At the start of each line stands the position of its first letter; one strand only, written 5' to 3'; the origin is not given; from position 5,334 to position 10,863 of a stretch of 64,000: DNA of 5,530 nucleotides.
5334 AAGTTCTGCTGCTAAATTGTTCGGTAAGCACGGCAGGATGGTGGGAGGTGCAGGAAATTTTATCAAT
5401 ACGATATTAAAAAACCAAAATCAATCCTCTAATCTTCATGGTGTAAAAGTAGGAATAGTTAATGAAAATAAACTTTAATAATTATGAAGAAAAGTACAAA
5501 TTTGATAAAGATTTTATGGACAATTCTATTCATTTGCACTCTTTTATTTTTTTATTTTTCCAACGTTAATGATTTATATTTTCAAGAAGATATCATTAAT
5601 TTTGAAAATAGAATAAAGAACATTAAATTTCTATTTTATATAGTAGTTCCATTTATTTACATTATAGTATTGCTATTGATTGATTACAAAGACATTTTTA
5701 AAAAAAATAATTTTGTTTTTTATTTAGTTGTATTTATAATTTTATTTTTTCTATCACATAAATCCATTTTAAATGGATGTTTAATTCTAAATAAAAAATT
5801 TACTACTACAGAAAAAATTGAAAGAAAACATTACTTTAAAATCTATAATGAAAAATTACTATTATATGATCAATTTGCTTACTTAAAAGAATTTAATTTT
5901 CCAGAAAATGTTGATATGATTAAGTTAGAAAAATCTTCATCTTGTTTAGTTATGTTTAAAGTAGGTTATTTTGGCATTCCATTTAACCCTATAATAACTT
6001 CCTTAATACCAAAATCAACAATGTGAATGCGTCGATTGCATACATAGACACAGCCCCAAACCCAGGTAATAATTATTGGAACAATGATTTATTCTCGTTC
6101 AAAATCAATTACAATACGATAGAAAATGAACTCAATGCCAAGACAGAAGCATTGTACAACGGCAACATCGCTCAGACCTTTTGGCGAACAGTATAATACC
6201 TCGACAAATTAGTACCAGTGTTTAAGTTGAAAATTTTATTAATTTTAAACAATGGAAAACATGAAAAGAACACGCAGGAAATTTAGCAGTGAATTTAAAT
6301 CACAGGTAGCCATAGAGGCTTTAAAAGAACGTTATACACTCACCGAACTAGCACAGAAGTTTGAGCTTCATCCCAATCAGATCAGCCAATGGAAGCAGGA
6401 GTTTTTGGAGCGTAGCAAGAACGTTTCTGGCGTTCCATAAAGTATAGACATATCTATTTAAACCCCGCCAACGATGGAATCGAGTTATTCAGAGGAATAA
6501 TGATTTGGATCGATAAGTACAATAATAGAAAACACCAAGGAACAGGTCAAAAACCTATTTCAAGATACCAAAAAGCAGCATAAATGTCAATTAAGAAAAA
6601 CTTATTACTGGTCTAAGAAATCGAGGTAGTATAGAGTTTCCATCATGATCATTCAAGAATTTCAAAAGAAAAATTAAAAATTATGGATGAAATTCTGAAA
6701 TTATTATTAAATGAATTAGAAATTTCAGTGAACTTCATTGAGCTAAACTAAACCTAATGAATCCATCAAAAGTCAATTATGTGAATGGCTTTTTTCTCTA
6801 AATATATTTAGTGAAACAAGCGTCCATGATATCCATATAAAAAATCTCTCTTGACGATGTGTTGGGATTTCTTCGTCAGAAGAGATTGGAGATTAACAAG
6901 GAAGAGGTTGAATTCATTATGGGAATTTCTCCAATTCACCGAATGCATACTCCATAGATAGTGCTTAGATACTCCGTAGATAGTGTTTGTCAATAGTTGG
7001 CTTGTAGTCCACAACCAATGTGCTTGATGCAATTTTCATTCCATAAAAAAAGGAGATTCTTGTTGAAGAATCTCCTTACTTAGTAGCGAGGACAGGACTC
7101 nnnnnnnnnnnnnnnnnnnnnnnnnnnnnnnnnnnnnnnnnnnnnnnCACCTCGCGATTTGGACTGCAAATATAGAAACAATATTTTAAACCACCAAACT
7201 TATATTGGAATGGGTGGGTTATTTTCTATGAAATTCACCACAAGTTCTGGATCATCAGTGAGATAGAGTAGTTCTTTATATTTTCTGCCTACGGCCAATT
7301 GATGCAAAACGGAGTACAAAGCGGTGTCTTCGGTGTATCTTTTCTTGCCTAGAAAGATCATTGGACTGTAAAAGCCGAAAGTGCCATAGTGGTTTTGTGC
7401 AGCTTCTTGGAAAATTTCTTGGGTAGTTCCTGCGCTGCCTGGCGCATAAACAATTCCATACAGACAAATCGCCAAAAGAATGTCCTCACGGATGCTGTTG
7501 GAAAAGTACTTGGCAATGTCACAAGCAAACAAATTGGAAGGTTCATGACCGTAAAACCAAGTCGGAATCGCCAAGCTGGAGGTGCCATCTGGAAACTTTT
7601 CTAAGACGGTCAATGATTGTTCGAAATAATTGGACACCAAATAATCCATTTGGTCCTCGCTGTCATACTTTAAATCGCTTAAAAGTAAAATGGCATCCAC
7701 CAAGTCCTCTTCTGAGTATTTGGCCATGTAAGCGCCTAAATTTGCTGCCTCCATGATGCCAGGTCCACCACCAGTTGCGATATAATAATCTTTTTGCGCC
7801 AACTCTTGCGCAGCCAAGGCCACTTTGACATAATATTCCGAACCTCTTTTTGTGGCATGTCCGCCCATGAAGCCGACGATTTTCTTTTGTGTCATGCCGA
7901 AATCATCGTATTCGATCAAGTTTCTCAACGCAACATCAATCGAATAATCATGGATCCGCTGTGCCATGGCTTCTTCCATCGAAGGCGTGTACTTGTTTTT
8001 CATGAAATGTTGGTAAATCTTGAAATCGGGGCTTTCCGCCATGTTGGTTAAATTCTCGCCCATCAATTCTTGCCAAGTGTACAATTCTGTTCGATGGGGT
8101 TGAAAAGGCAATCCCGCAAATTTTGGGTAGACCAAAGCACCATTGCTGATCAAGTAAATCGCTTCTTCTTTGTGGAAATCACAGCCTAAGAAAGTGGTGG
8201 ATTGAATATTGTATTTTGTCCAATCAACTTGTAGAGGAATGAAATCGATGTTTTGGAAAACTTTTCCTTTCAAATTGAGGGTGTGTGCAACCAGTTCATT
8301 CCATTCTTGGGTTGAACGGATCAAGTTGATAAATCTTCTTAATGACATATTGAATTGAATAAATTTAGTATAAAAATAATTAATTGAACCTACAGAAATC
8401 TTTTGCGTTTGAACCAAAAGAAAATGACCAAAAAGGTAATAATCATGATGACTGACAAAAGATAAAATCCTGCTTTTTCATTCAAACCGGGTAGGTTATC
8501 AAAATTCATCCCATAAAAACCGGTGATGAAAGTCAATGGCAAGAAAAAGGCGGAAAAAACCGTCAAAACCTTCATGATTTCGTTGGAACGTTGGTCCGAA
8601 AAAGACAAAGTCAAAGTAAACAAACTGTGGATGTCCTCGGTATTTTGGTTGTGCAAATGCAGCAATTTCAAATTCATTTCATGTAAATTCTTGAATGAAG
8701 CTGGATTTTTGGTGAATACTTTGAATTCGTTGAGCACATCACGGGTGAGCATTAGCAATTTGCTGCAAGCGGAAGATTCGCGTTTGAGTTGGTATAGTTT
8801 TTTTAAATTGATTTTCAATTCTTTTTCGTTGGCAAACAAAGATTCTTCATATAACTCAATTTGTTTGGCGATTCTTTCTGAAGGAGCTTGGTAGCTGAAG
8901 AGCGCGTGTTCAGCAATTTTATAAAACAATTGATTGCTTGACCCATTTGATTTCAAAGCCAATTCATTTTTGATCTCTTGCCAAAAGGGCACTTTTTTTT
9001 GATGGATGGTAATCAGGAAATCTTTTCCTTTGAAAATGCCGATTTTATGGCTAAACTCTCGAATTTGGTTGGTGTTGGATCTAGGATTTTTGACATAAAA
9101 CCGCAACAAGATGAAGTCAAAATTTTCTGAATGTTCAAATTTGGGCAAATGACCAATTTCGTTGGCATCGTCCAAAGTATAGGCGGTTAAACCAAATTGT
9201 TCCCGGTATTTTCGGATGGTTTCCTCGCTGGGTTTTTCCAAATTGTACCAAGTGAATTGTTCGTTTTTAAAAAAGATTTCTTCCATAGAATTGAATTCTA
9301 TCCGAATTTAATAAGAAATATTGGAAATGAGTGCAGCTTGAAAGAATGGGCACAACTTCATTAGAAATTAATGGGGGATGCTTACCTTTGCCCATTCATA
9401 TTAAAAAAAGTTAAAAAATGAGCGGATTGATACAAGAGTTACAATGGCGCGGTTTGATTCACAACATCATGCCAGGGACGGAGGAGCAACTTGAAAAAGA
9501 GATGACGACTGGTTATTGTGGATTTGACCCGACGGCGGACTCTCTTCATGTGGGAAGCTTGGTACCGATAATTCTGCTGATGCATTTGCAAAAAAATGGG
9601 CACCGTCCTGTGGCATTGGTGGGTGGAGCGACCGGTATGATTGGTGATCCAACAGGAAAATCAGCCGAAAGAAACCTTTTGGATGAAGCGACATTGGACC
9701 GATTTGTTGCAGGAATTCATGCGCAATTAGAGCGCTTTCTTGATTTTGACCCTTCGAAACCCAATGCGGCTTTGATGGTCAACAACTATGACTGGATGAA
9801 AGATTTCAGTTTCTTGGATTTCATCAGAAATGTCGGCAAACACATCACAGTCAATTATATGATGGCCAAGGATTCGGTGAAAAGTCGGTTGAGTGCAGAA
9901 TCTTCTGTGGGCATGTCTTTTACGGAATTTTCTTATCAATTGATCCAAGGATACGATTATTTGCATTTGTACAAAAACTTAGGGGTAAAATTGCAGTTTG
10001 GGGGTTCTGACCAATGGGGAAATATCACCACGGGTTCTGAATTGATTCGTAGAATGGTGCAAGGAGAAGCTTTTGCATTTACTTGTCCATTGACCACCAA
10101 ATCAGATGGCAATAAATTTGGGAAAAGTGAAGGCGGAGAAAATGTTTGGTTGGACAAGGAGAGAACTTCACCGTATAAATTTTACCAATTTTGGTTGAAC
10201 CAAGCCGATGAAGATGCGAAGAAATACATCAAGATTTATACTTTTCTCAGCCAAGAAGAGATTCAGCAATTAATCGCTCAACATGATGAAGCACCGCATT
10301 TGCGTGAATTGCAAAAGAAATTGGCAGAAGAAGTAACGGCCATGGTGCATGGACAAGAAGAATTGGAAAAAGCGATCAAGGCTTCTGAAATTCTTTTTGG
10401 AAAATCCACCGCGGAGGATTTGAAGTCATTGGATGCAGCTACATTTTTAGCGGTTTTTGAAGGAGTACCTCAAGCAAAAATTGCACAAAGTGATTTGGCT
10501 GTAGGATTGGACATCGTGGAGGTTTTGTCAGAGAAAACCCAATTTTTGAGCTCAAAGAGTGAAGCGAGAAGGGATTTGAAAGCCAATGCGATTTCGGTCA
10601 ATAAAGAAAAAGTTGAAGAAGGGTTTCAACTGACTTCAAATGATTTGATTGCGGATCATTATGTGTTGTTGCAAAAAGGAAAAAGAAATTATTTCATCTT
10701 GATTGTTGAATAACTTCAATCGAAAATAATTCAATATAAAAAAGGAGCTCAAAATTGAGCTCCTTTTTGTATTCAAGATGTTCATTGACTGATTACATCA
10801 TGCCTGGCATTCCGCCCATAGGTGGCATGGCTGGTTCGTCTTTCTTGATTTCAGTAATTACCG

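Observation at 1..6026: Rhs polymorphic-toxin locus with three stacked toxin/immunity cassettes whose toxin tips are unrecognisable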

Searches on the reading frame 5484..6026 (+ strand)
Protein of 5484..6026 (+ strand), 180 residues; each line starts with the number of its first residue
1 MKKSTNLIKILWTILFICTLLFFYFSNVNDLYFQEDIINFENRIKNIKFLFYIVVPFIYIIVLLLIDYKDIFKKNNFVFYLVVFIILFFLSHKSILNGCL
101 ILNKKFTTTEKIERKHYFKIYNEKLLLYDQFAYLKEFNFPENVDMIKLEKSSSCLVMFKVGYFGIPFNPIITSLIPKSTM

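Call 8: search_protein_families(library=pfam, proteins=[window:5484-6026:+], max_evalue=1)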
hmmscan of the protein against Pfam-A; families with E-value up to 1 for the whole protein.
window:5484-6026:+ (180 aa): 1 family
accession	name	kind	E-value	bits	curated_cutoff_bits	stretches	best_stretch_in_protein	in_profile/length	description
PF01098.24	FTSW_RODA_SPOVE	-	0.19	11.1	26.4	1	7-91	3-82/356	Cell cycle protein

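Call 9: search_protein_families(library=ncbifam, proteins=[window:5484-6026:+], max_evalue=1)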
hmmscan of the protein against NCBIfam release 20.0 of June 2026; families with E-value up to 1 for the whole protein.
window:5484-6026:+ (180 aa): 0 families

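Call 75: find_encoding_contigs(protein=window:5484-6026:+, flank=10000, max_places=5)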
Protein window:5484-6026:+ (180 aa): 5 contigs read that carry it; 5 places shown.
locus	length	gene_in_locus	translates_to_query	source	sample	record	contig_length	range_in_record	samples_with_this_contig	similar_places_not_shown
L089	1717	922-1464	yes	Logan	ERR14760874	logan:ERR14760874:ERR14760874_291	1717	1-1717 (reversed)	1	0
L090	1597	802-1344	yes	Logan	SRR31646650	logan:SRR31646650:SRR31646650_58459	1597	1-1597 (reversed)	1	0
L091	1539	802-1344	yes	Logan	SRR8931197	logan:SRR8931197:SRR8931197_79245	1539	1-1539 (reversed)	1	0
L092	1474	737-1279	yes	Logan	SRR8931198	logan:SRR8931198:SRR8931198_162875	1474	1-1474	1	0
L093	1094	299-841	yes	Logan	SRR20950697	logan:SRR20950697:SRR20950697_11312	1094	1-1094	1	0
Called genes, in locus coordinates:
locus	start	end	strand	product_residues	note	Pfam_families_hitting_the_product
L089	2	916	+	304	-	?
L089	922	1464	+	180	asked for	-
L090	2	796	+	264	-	?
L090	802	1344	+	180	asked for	-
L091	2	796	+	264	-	?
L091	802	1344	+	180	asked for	-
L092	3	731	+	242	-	?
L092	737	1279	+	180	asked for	-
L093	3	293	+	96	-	?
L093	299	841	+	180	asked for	-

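Call 82: search_protein_families(library=phrogs, proteins=[window:5484-6026:+], max_evalue=0.01)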
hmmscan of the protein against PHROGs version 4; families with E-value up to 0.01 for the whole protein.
window:5484-6026:+ (180 aa): 0 families

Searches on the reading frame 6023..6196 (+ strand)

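Call 8: search_protein_families(library=pfam, proteins=[window:6023-6196:+], max_evalue=1)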
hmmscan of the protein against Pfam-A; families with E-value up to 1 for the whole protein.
window:6023-6196:+ (57 aa): 1 family
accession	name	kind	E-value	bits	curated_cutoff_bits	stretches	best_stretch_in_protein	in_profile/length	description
PF04722.18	Ssu72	-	0.0041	17.1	25.3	1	14-48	40-74/189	Ssu72-like protein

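Call 9: search_protein_families(library=ncbifam, proteins=[window:6023-6196:+], max_evalue=1)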
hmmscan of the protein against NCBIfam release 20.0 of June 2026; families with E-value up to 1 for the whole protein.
window:6023-6196:+ (57 aa): 0 families

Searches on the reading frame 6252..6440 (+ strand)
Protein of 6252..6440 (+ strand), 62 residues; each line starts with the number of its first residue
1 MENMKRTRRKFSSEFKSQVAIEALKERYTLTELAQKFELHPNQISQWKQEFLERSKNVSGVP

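Call 8: search_protein_families(library=pfam, proteins=[window:6252-6440:+], max_evalue=1)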
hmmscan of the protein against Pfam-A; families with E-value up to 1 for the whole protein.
window:6252-6440:+ (62 aa): 10 families
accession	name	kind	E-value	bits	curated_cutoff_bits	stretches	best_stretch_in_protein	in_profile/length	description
PF01527.26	HTH_Tnp_1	-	4.5e-11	43.2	24.1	1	6-54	2-50/75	Transposase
PF13518.12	HTH_28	-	0.00014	22.3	25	1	20-53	5-38/52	Helix-turn-helix domain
PF13384.12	HTH_23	-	0.00048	20.3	24.6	1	20-53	10-43/50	Homeodomain-like domain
PF13411.12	MerR_1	-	0.0049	17.4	21.6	1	28-54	1-27/69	MerR HTH family regulatory protein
PF21132.2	MFD_D3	-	0.011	16.1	21.8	1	14-53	4-44/73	MFD, D3 domain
PF09607.16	BrkDBD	-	0.014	15.8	23.4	1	7-49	2-47/58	Brinker DNA-binding domain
PF13542.12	HTH_Tnp_ISL3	-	0.035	14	27.4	1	8-46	9-45/51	Helix-turn-helix domain of transposase family ISL3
PF13443.12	HTH_26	-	0.048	14.4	22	1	26-54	9-37/63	Cro/C1-type HTH DNA-binding domain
PF19295.5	SufBD_N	-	0.078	13.1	23.5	1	2-38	24-60/172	SufBD protein N-terminal region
PF13994.11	PgaD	-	0.2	12.1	27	1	25-50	109-134/148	PgaD-like protein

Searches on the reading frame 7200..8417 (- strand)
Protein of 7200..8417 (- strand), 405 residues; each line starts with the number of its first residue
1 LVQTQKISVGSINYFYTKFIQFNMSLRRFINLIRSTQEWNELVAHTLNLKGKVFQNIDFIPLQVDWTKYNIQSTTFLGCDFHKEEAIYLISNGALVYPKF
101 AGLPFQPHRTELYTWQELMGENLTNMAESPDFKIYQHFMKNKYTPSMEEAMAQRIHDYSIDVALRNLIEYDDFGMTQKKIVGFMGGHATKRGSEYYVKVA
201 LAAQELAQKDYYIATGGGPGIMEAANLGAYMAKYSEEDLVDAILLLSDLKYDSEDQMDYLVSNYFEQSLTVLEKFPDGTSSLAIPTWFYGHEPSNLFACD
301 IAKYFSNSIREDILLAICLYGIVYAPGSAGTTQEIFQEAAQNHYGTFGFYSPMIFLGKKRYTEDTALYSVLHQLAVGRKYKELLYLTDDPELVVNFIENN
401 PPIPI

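Call 79: search_protein_families(library=pfam, proteins=[window:7200-8417:-], max_evalue=0.00001)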
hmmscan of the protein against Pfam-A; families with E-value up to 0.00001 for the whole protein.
window:7200-8417:- (405 aa): 1 family
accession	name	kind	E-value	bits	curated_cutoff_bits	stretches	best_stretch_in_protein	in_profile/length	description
PF18306.6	LDcluster4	-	8.9e-07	29.1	26.3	0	179-231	2-53/151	SLOG cluster4 family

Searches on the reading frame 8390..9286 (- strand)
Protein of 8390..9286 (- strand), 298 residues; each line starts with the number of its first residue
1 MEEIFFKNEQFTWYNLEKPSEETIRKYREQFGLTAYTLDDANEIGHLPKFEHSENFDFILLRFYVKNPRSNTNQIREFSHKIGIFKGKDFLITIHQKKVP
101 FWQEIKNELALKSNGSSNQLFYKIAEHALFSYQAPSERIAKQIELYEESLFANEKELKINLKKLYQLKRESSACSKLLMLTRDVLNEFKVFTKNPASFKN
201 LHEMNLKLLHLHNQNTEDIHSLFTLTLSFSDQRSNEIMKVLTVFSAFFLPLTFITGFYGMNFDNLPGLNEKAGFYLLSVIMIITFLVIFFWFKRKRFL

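Call 79: search_protein_families(library=pfam, proteins=[window:8390-9286:-], max_evalue=0.00001)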
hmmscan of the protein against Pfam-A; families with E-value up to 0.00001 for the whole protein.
window:8390-9286:- (298 aa): 1 family
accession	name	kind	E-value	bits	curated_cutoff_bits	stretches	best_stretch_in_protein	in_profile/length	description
PF01544.23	CorA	-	2.6e-54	185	27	1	9-294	2-292/292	CorA-like Mg2+ transporter protein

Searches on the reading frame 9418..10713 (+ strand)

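Call 79: search_protein_families(library=pfam, proteins=[window:9418-10713:+], max_evalue=0.00001)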
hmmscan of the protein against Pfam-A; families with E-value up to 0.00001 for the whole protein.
window:9418-10713:+ (431 aa): 2 families
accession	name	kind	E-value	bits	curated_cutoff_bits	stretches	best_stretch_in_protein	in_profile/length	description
PF00579.31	tRNA-synt_1b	-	4.4e-82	276.1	21.1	1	30-327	6-291/292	tRNA synthetases class I (W and Y)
PF22421.1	SYY_C-terminal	-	1.8e-14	53.8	27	1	345-427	4-82/83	Tyrosine--tRNA ligase SYY-like C-terminal domain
